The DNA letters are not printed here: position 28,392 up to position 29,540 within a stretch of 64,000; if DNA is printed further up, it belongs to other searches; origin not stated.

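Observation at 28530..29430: Sharply AT-rich single-gene insertion (HAD-IB phosphatase) seamlessly embedded in a GC-rich operon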

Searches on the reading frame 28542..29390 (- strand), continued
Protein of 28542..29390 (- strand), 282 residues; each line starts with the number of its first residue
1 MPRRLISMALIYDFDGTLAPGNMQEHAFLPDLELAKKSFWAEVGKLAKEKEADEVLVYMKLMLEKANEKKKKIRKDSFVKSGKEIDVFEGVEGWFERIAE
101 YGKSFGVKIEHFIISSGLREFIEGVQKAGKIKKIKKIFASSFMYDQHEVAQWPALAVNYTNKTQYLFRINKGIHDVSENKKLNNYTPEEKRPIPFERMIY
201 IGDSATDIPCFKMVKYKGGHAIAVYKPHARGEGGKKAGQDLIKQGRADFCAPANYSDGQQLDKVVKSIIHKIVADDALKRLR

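Call 50: find_encoding_contigs(protein=P0078, flank=7000, max_places=2)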
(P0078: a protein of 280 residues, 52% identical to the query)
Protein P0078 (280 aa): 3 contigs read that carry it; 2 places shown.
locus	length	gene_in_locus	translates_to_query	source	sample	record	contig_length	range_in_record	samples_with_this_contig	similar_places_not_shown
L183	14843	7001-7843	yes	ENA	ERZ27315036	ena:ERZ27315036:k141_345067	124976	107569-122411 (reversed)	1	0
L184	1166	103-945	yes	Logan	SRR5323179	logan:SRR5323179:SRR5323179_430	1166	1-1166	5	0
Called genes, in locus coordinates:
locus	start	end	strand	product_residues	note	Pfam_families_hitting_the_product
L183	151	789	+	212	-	PF00440:TetR_N, PF17939:TetR_C_30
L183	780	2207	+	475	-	PF02321:OEP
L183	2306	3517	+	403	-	PF25917:BSH_RND (faint), PF25973:BSH_CzcB (weak), PF25967:RND-MFP_C (weak)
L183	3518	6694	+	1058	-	PF00873:ACR_tran, PF03176:MMPL (faint), PF02355:SecD_SecF_C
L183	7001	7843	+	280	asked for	PF12710:HAD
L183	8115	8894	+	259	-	PF01171:ATP_bind_3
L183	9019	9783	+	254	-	PF07228:SpoIIE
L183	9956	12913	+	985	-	PF00675:Peptidase_M16, PF05193:Peptidase_M16_C, PF08367:M16C_assoc, PF05193:Peptidase_M16_C (weak), PF22516:PreP_C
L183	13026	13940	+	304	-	PF12728:HTH_17, PF12727:PBP_like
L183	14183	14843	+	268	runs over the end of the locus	PF12849:PBP_like_2, PF01547:SBP_bac_1 (faint), PF13531:SBP_bac_11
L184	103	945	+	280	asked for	PF12710:HAD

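Call 52: fold_search(model_id=the predicted structure, library=pdb)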
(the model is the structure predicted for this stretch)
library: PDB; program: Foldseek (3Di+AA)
matches with E <= 10: 983; with E <= 0.001: 38
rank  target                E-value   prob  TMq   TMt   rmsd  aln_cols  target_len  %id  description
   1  2jga                  4.3e-11  1.00  0.55  0.56   6.4       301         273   19  Crystal structure of human cytosolic 5'-nucleotidase III in complex with phosphate and magnesium (released 2007-04-03)
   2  2bdu_A                1.2e-09  1.00  0.53  0.51   7.0       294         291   18  X-Ray Structure of a Cytosolic 5'-Nucleotidase III from Mus Musculus MM.158936 (released 2005-11-01)
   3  2cn1                  1.3e-09  1.00  0.53  0.55   6.6       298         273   20  Crystal structure of Human Cytosolic 5'-Nucleotidase III (NT5C3) (released 2006-06-12)
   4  4fe3                  1.6e-09  1.00  0.53  0.52   6.9       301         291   18  Structure of murine cytosolic 5'-nucleotidase III complexed with uridinine monophosphate (released 2012-08-29)
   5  7zeh_B                7.5e-09  1.00  0.52  0.53   6.7       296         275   16  Human cytosolic 5' nucleotidase IIIB in complex with 3,4-diF-Bn7Guanine (released 2022-05-25)
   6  7zeh_A                9.6e-09  1.00  0.53  0.54   6.5       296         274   16  Human cytosolic 5' nucleotidase IIIB in complex with 3,4-diF-Bn7Guanine (released 2022-05-25)
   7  7zeh_C                1.8e-08  1.00  0.52  0.52   6.8       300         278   15  Human cytosolic 5' nucleotidase IIIB in complex with 3,4-diF-Bn7Guanine (released 2022-05-25)
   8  1f5s_B                2.0e-08  1.00  0.53  0.68   5.4       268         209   16  CRYSTAL STRUCTURE OF PHOSPHOSERINE PHOSPHATASE FROM METHANOCOCCUS JANNASCHII (released 2001-06-20)
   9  7zeh_D                4.9e-08  1.00  0.51  0.52   7.0       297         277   16  Human cytosolic 5' nucleotidase IIIB in complex with 3,4-diF-Bn7Guanine (released 2022-05-25)
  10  7zeg_A                8.5e-08  1.00  0.54  0.54   6.0       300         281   16  Human cytosolic 5' nucleotidase IIIB in complex with 3,4-diF-Bn7GMP (released 2022-04-13)
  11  5it0                  1.2e-07  1.00  0.53  0.40   7.1       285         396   14  Crystal structure of Mycobacterium avium SerB2 mutant D343N/D347N (released 2016-04-27)
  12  7zeg_B                1.6e-07  1.00  0.51  0.52   6.5       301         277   15  Human cytosolic 5' nucleotidase IIIB in complex with 3,4-diF-Bn7GMP (released 2022-04-13)
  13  5jlp                  1.9e-07  1.00  0.54  0.40   6.8       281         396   15  Crystal structure of Mycobacterium avium SerB2 in complex with serine at ACT domain (released 2017-05-03)
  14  5t41                  2.7e-07  1.00  0.54  0.40   6.8       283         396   14  Crystal structure of Mycobacterium avium SerB2 mutant S275A/R279A at pH 6.6 with ethylene glycol bound at ACT- I domain (released 2016-11-16)
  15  1x42                  3.9e-07  1.00  0.48  0.56   7.1       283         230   15  Crystal structure of a haloacid dehalogenase family protein (PH0459) from Pyrococcus horikoshii OT3 (released 2005-11-12)
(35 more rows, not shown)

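Call 60: search_protein_families(library=padloc, alignment_id=A2, max_evalue=0.00001)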
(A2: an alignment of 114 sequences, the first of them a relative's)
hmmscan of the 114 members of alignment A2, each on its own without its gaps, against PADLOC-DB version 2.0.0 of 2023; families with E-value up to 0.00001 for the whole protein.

A. member 1, L096:4335-4955:- (206 aa): 0 families

B. families by the number of members that match (of 114 scanned): 142 families (the first 25 are shown)
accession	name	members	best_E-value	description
PDLC04815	PDC-S02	2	2.2e-152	-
PDLC04819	PDC-S02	2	1.7e-69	-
PDLC04806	PDC-S02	2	1.6e-32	-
PDLC03928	PsyrT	2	4.9e-11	-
PDLC03647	REase_III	1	1.3e-203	Type III restriction enzyme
PDLC03634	MTase_III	1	5e-159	Type III methyltransferase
PDLC03641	MTase_III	1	4.2e-110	Type III methyltransferase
PDLC03612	REase_MTase_IIG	1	4.7e-93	Type IIG restriction enzyme-methyltransferase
PDLC03644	MTase_III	1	1e-89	Type III methyltransferase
PDLC03637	MTase_III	1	1.6e-87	Type III methyltransferase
PDLC03609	REase_MTase_IIG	1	9.3e-85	Type IIG restriction enzyme-methyltransferase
PDLC03604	REase_MTase_IIG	1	3.9e-84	Type IIG restriction enzyme-methyltransferase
PDLC03657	mREase_IV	1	1.6e-82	Type IV methyl-directed restriction enzyme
PDLC03596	REase_MTase_IIG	1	1.7e-77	Type IIG restriction enzyme-methyltransferase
PDLC02374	dGTPase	1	2.6e-75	-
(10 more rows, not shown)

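Call 61: search_protein_families(library=pfam, alignment_id=A2, max_evalue=0.00001)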
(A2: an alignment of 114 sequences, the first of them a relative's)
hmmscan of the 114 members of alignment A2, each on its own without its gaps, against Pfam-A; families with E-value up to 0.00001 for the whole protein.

A. member 1, L096:4335-4955:- (206 aa): 0 families

B. families by the number of members that match (of 114 scanned): 112 families (the first 25 are shown)
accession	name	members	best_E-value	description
PF02518.31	HATPase_c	4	3.1e-28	Histidine kinase-, DNA gyrase B-, and HSP90-like ATPase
PF00072.30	Response_reg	4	6.7e-24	Response regulator receiver domain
PF00512.31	HisKA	4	2.5e-20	His Kinase A (phospho-acceptor) domain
PF00881.29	Nitroreductase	3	9.5e-22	Nitroreductase family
PF14512.11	TM1586_NiRdase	3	7.4e-10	Putative TM nitroreductase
PF08447.18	PAS_3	3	8e-09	PAS fold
PF01227.27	GTP_cyclohydroI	2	1.9e-77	GTP cyclohydrolase I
PF01725.21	Ham1p_like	2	2e-65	Ham1 family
PF04471.18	Mrr_cat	2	7.2e-39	Restriction endonuclease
PF00270.35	DEAD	2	1.3e-27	DEAD/DEAH box helicase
PF04055.27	Radical_SAM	2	7.9e-25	Radical SAM superfamily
PF04851.21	ResIII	2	2.1e-15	Type III restriction enzyme, res subunit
PF00873.25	ACR_tran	1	8.9e-169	AcrB/AcrD/AcrF family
PF00909.26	Ammonium_transp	1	9.8e-124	Ammonium Transporter Family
PF13306.12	LRR_5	1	2.2e-114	BspA type Leucine rich repeat region (6 copies)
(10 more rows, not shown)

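Call 69: search_solved_structures(query=A1, max_evalue=0.001)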
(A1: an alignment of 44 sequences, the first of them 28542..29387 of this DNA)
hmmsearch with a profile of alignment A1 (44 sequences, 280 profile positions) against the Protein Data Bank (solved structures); distinct sequences matched with E-value up to 0.001: 0.

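Call 80: search_protein_families(library=pfam, proteins=[L096:5010-5981:+, L096:7228-7680:-, L101:4158-5975:+, L101:7597-10188:+, L118:5355-5798:+, L118:6869-7906:+, L139:4809-5702:-, L139:6881-9124:-, L124:2573-3019:+, L124:4278-4841:-], max_evalue=0.001)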
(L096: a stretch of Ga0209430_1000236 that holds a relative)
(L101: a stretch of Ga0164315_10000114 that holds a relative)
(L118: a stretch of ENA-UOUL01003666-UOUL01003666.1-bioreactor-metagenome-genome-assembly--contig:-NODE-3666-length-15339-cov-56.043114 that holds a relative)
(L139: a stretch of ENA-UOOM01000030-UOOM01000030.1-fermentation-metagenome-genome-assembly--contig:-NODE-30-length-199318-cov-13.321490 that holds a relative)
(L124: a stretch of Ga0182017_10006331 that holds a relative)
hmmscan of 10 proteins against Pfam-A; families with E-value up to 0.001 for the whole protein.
L096:5010-5981:+ (324 aa): 1 family
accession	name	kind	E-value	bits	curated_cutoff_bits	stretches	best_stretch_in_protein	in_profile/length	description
PF03575.23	Peptidase_S51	-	8.5e-16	58.7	23.9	1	69-268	1-203/206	Peptidase family S51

L096:7228-7680:- (150 aa): 1 family
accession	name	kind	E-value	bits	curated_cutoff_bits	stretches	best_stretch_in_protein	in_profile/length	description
PF01155.25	HypA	-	0.00077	19.9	28.9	0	60-101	65-100/112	Hydrogenase/urease nickel incorporation, metallochaperone, hypA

L101:4158-5975:+ (606 aa): 1 family
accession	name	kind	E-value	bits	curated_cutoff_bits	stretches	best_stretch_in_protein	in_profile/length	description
PF01555.25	N6_N4_Mtase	-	1.5e-36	126.9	26.7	1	114-429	1-206/221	DNA methylase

L101:7597-10188:+ (864 aa): 3 families
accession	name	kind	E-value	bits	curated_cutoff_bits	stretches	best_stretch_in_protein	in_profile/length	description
PF19778.5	RE_endonuc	-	1.4e-35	121.8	23.4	1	751-856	1-107/108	Endonuclease domain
PF04851.21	ResIII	-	2.1e-15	57.5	22.5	1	5-242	2-163/164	Type III restriction enzyme, res subunit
PF00270.35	DEAD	-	3e-08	34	26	1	70-228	3-140/167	DEAD/DEAH box helicase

L118:5355-5798:+ (148 aa): 1 family
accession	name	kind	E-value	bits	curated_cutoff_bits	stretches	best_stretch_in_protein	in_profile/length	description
PF02556.19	SecB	-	0.00041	20.7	26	1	31-145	33-140/141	Preprotein translocase subunit SecB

L118:6869-7906:+ (346 aa): 1 family
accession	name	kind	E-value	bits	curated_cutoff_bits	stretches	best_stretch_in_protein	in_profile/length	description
PF04471.18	Mrr_cat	-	4.3e-23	82.1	21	1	202-315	3-114/115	Restriction endonuclease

L139:4809-5702:- (297 aa): 5 families
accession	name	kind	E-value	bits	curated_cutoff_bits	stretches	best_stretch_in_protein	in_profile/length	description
PF00561.26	Abhydrolase_1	-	1.3e-17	64.7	25.8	1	29-282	2-245/245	alpha/beta hydrolase fold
PF12697.13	Abhydrolase_6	-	5.8e-11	43.9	26.3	1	30-286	1-215/217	Alpha/beta hydrolase family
PF12146.15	Hydrolase_4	-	1.7e-06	27.9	27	1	44-205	20-167/239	Serine aminopeptidase, S33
PF10230.15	LIDHydrolase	-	0.00015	22.1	27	1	30-133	5-121/262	Lipid-droplet associated hydrolase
PF00975.26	Thioesterase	-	0.00024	21.9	26.4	1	30-112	2-82/226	Thioesterase domain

L139:6881-9124:- (747 aa): 2 families
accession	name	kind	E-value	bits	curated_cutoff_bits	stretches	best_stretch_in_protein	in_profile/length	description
PF00924.24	MS_channel_2nd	-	2.8e-16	59.8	20.2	1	567-632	2-67/68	Mechanosensitive ion channel, beta-domain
PF21082.3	MS_channel_3rd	-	4.6e-11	43.4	21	1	641-724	2-88/88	Mechanosensitive ion channel MscS, C-terminal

L124:2573-3019:+ (149 aa): 0 families

L124:4278-4841:- (187 aa): 0 families
